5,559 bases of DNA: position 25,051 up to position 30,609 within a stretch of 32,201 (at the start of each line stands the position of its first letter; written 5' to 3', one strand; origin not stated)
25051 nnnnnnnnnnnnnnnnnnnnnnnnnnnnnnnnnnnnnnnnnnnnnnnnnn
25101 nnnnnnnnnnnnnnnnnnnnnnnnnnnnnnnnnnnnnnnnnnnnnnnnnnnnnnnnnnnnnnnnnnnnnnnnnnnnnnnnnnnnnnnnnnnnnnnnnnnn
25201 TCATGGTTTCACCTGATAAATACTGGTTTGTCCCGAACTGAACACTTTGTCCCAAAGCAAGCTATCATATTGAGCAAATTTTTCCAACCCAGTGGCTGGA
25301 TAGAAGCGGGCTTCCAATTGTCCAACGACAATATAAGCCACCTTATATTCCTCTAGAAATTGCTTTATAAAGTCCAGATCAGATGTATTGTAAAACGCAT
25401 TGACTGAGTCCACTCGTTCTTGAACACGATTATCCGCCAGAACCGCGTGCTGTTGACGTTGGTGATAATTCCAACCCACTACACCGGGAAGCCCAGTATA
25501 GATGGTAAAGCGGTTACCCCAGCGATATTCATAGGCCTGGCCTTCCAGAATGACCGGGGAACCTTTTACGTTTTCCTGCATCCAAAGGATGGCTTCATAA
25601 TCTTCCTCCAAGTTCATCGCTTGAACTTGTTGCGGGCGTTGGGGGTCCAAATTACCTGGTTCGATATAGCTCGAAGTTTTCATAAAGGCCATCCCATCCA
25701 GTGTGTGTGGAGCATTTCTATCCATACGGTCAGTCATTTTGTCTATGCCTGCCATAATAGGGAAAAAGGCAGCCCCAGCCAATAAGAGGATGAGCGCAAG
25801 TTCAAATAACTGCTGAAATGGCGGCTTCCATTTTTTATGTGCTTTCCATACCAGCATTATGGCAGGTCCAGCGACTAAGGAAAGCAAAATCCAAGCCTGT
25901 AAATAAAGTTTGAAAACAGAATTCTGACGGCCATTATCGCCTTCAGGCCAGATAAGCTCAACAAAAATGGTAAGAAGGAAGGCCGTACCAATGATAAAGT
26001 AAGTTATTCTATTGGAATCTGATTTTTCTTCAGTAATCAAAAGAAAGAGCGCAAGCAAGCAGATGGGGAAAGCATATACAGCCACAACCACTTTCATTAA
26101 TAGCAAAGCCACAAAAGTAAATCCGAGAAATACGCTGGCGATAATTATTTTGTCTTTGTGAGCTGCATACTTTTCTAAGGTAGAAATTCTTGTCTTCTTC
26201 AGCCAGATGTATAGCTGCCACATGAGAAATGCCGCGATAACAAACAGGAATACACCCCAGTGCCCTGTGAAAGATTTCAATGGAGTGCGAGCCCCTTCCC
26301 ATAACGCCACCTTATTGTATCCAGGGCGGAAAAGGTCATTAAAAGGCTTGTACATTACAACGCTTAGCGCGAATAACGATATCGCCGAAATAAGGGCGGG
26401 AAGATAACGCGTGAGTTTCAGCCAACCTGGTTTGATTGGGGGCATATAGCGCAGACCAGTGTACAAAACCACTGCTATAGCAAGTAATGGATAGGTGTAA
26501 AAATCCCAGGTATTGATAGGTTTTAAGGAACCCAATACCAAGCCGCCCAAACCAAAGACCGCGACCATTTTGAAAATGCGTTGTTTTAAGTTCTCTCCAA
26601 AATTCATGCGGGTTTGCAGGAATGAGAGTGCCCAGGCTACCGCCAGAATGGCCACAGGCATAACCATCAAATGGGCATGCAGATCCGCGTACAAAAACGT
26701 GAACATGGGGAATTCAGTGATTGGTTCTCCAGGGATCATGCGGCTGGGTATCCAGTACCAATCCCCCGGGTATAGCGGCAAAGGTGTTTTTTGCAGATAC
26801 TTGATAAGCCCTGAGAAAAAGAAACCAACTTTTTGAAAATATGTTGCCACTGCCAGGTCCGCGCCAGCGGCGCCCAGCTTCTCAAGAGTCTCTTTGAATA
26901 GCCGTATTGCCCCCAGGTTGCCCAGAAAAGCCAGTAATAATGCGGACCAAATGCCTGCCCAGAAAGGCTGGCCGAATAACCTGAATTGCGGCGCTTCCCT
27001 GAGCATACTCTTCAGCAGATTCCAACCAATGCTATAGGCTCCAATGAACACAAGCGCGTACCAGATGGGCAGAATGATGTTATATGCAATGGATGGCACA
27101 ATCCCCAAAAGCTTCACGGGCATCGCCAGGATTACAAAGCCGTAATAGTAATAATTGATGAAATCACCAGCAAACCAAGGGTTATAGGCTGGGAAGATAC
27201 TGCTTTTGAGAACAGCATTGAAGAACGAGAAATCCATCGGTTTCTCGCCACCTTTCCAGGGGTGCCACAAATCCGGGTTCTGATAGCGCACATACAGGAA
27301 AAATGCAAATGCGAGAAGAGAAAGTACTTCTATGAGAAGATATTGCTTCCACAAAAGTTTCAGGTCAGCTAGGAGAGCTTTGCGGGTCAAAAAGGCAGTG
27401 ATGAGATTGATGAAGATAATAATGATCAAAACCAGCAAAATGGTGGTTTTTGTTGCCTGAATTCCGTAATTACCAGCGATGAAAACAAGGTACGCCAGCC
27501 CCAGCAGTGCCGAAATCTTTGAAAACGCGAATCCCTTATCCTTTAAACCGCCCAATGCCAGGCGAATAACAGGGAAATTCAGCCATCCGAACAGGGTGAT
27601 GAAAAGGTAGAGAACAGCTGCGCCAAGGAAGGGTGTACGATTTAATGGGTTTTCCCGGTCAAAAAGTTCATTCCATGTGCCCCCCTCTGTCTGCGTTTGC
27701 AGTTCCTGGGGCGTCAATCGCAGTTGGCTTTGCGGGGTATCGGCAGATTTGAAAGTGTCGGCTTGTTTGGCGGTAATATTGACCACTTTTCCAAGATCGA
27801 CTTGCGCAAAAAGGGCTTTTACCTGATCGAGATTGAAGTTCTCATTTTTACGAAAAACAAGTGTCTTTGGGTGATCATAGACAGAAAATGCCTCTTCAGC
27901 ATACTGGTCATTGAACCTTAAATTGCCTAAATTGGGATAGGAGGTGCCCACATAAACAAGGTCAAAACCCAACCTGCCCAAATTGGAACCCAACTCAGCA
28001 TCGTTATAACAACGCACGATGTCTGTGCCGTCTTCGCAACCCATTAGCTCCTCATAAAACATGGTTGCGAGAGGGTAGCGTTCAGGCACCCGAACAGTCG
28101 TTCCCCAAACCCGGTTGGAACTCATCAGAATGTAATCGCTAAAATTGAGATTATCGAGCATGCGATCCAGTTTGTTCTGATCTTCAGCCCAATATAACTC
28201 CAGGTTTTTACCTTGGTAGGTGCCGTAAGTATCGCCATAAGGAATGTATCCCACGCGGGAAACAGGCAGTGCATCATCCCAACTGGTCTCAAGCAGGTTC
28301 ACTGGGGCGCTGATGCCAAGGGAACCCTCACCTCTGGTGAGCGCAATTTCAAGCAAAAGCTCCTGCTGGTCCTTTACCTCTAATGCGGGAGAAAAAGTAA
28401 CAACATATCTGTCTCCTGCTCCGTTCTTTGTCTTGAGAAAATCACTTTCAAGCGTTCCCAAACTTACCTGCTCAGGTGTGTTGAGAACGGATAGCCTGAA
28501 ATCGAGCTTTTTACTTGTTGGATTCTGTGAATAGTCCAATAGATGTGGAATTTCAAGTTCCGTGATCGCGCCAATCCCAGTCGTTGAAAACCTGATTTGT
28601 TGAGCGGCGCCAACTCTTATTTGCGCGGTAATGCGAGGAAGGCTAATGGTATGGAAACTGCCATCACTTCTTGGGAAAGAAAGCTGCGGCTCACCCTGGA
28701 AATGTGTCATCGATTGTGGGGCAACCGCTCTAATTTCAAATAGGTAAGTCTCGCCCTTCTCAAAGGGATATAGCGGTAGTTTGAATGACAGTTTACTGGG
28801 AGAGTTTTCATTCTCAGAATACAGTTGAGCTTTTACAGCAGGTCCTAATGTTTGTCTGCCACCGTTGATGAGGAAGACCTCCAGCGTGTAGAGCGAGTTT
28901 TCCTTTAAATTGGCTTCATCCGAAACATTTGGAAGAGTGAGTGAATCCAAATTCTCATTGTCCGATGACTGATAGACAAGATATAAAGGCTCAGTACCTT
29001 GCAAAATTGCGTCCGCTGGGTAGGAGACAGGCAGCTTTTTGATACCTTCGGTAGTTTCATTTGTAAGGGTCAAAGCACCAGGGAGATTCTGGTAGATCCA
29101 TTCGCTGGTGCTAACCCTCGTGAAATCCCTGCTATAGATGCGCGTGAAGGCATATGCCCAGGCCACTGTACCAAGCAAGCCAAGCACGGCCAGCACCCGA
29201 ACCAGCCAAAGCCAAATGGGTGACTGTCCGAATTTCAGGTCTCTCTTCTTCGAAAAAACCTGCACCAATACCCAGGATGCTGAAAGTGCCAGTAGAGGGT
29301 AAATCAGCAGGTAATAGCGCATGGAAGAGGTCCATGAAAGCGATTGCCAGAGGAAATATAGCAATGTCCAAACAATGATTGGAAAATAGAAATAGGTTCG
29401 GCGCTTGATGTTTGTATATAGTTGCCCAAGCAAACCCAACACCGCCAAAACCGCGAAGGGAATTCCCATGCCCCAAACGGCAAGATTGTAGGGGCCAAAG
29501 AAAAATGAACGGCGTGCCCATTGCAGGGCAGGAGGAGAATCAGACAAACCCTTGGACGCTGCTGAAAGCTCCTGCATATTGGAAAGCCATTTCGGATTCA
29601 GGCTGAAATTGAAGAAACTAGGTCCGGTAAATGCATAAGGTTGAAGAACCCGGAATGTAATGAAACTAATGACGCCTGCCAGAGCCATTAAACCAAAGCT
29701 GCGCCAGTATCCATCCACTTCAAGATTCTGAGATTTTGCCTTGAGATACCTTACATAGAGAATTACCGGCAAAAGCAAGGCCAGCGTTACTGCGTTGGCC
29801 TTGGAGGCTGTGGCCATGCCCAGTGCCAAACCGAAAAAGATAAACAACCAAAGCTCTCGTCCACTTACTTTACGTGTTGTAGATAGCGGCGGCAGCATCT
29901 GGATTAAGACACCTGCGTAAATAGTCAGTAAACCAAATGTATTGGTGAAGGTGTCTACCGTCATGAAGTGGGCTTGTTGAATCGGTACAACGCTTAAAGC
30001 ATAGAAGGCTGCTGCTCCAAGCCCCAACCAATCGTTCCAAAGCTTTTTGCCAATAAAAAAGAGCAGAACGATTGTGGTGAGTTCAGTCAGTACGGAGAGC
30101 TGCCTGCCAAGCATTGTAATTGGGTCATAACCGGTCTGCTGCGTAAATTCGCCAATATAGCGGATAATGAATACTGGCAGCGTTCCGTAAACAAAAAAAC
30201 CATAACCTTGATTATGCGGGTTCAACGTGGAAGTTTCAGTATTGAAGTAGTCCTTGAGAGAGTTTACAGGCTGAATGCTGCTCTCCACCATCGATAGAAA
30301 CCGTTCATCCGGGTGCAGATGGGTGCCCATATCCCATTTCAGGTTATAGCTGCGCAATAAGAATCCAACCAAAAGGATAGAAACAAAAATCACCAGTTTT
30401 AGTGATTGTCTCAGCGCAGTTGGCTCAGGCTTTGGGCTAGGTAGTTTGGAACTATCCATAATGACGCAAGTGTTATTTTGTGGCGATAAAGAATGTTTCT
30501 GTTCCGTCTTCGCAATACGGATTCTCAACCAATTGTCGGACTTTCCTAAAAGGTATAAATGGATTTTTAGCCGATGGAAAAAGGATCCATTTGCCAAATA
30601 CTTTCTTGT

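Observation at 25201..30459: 1752-aa giant protein: apparent tandem of two membrane-transferase modules separated by a ~500-residue extracytoplasmic region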

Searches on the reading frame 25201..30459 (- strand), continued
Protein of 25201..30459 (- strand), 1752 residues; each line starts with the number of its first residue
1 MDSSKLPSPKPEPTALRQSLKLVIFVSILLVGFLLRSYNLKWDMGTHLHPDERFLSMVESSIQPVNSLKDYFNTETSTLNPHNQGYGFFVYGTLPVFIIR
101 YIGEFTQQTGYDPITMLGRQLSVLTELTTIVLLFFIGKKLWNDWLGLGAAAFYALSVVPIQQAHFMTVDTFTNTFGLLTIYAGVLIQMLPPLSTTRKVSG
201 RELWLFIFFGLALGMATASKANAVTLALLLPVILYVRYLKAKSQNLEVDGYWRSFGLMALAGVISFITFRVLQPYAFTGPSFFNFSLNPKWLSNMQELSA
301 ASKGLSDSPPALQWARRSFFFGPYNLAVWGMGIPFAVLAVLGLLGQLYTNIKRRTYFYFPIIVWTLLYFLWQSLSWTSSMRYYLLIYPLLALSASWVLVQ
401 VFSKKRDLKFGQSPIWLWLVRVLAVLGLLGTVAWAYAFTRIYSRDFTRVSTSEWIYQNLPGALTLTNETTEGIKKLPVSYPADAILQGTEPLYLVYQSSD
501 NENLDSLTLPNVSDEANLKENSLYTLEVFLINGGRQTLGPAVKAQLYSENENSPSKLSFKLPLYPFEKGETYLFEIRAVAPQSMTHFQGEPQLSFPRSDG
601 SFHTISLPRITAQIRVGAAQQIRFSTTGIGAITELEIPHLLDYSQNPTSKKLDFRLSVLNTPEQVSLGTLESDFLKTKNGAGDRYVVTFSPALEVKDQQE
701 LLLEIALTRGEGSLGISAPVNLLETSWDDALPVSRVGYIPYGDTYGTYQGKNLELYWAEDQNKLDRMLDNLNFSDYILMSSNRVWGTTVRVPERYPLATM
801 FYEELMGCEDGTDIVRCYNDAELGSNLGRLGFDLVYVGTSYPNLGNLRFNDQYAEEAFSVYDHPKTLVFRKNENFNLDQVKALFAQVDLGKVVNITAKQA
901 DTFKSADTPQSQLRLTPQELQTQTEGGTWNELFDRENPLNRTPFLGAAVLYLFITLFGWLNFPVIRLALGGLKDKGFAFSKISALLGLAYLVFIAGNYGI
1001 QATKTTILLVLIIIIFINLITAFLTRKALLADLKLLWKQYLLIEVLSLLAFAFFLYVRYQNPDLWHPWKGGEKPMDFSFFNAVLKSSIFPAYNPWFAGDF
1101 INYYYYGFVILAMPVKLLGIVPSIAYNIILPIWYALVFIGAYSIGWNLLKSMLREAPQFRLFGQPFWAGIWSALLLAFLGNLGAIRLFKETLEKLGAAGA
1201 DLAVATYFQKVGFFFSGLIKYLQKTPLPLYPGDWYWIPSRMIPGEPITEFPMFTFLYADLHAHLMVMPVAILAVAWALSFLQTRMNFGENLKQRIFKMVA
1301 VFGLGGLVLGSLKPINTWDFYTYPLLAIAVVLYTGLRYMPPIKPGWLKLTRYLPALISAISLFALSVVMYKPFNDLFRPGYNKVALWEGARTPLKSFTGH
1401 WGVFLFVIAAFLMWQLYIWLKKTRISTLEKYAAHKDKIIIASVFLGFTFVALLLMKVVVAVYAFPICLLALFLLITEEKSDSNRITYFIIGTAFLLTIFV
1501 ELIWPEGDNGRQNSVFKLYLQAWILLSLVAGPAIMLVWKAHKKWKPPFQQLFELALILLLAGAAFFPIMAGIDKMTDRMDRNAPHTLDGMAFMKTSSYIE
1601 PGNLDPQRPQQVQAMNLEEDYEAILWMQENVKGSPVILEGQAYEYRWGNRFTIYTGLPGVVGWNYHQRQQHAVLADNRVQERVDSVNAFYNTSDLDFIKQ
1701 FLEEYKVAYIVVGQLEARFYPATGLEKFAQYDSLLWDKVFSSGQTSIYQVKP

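Call 50: find_encoding_contigs(protein=P0008, flank=10000, max_places=2)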
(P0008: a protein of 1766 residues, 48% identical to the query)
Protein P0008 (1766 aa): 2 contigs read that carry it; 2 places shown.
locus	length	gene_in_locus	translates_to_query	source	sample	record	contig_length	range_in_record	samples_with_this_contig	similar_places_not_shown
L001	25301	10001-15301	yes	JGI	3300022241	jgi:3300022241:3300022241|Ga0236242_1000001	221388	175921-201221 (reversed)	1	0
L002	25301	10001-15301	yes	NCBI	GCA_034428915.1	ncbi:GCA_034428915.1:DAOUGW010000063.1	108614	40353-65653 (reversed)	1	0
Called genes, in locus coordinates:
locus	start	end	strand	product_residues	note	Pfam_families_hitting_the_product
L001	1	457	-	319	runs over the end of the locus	PF00288:GHMP_kinases_N, PF08544:GHMP_kinases_C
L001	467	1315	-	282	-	PF01040:UbiA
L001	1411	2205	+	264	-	PF01479:S4, PF01728:FtsJ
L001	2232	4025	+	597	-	PF00009:GTP_EFTU, PF03144:GTP_EFTU_D2, PF22042:EF-G_D2, PF14492:EFG_III (weak), PF00679:EFG_C, PF06421:LepA_C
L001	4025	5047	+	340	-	PF03706:LPG_synthase_TM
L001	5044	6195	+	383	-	PF20706:GT4-conflict (faint), PF13439:Glyco_transf_4, PF13579:Glyco_trans_4_4, PF00534:Glycos_transf_1, PF13692:Glyco_trans_1_4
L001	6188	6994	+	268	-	PF13489:Methyltransf_23, PF13847:Methyltransf_31, PF08241:Methyltransf_11, PF08242:Methyltransf_12, PF13649:Methyltransf_25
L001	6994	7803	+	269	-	PF02475:TRM5-TYW2_MTfase (weak), PF05050:Methyltransf_21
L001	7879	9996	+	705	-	PF13231:PMT_2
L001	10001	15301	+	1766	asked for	PF10060:DUF2298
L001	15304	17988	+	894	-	PF10060:DUF2298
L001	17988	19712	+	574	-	-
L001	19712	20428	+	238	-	PF02224:Cytidylate_kin, PF13189:Cytidylate_kin2, PF13238:AAA_18 (faint), PF01202:SKI (faint)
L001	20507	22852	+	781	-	PF00512:HisKA, PF02518:HATPase_c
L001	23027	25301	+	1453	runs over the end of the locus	PF04997:RNA_pol_Rpb1_1, PF00623:RNA_pol_Rpb1_2, PF04983:RNA_pol_Rpb1_3, PF05000:RNA_pol_Rpb1_4, PF04998:RNA_pol_Rpb1_5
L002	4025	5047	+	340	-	PF03706:LPG_synthase_TM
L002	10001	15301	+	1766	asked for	PF10060:DUF2298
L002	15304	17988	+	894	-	PF10060:DUF2298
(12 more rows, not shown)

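Call 51: find_encoding_contigs(protein=P0087, flank=10000, max_places=1)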
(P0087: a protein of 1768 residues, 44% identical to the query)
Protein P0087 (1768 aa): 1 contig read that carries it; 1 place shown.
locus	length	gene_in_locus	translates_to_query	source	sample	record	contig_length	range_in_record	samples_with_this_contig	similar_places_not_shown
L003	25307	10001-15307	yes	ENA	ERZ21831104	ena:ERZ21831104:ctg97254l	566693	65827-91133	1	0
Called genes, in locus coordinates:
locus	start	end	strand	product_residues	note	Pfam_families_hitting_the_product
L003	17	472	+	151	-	-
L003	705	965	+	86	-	-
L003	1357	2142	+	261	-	PF01479:S4, PF01728:FtsJ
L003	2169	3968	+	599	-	PF00009:GTP_EFTU, PF01926:MMR_HSR1 (faint), PF00071:Ras (faint), PF03144:GTP_EFTU_D2, PF22042:EF-G_D2, PF14492:EFG_III (weak), PF00679:EFG_C, PF06421:LepA_C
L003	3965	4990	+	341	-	PF03706:LPG_synthase_TM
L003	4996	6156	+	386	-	PF20706:GT4-conflict (faint), PF13439:Glyco_transf_4, PF13579:Glyco_trans_4_4, PF00534:Glycos_transf_1, PF13692:Glyco_trans_1_4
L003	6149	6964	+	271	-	PF13489:Methyltransf_23, PF08241:Methyltransf_11, PF08242:Methyltransf_12, PF13649:Methyltransf_25, PF13847:Methyltransf_31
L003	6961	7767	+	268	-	PF02475:TRM5-TYW2_MTfase (weak), PF05050:Methyltransf_21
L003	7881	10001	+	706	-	PF13231:PMT_2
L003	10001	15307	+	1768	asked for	PF13231:PMT_2 (weak), PF10060:DUF2298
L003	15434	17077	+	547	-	-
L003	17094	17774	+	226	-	PF02224:Cytidylate_kin, PF13189:Cytidylate_kin2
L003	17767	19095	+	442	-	PF03417:AAT (weak), PF03577:Peptidase_C69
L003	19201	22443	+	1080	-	PF02743:dCache_1 (faint), PF00989:PAS (weak), PF00512:HisKA, PF13581:HATPase_c_2 (faint), PF02518:HATPase_c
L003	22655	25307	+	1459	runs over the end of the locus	PF04997:RNA_pol_Rpb1_1, PF00623:RNA_pol_Rpb1_2, PF04983:RNA_pol_Rpb1_3, PF05000:RNA_pol_Rpb1_4, PF04998:RNA_pol_Rpb1_5, PF01333:Apocytochr_F_C (faint)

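Call 52: find_encoding_contigs(protein=P0067, flank=10000, max_places=1)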
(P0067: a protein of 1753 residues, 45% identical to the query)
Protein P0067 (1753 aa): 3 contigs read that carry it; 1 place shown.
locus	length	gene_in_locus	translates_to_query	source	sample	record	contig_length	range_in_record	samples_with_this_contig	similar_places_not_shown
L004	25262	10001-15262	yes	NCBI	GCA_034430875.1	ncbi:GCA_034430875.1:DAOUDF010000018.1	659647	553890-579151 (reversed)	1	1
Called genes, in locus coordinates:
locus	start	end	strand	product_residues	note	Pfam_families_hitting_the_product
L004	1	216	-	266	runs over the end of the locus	PF00696:AA_kinase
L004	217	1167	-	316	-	PF22700:MVD-like_N (weak), PF00288:GHMP_kinases_N, PF08544:GHMP_kinases_C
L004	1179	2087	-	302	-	PF01040:UbiA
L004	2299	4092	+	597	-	PF00009:GTP_EFTU, PF03144:GTP_EFTU_D2, PF22042:EF-G_D2 (weak), PF14492:EFG_III (weak), PF00679:EFG_C, PF06421:LepA_C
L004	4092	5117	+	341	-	PF03706:LPG_synthase_TM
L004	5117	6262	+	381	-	PF20706:GT4-conflict (faint), PF13439:Glyco_transf_4, PF13579:Glyco_trans_4_4, PF00534:Glycos_transf_1, PF13692:Glyco_trans_1_4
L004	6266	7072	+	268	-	PF13489:Methyltransf_23, PF13847:Methyltransf_31 (weak), PF08241:Methyltransf_11, PF08242:Methyltransf_12, PF13649:Methyltransf_25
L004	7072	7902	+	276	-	PF05575:V_cholerae_RfbT (weak), PF02475:TRM5-TYW2_MTfase (weak), PF05050:Methyltransf_21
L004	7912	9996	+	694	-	PF13231:PMT_2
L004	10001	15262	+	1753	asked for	PF10060:DUF2298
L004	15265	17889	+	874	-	PF10060:DUF2298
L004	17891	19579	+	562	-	-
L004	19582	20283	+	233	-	PF02224:Cytidylate_kin, PF13189:Cytidylate_kin2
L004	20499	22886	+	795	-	PF13185:GAF_2 (weak), PF00512:HisKA, PF02518:HATPase_c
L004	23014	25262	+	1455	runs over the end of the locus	PF04997:RNA_pol_Rpb1_1, PF00623:RNA_pol_Rpb1_2, PF04983:RNA_pol_Rpb1_3, PF05000:RNA_pol_Rpb1_4, PF04998:RNA_pol_Rpb1_5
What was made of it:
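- Separate PMT_2-type and DUF2298 genes do lie side by side in related genomes (calls 50-52), so a false join is conceivable in principle.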

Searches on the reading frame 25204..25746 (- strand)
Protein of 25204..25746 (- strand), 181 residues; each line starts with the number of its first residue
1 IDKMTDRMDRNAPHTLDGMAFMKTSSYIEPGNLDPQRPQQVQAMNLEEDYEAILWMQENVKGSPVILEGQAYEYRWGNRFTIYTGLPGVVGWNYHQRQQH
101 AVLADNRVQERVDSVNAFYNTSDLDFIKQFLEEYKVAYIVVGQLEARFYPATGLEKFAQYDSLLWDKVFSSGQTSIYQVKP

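Call 59: search_protein_families(library=pfam, proteins=[window:25204-25746:-], max_evalue=10)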
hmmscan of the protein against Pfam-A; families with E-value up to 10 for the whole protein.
window:25204-25746:- (181 aa): 1 family
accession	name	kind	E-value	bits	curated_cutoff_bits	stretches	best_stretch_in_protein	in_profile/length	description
PF24850.1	CC_BshC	-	0.0029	17.9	27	1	99-133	112-146/159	Bacillithiol biosynthesis BshC, C-terminal coiled-coil domain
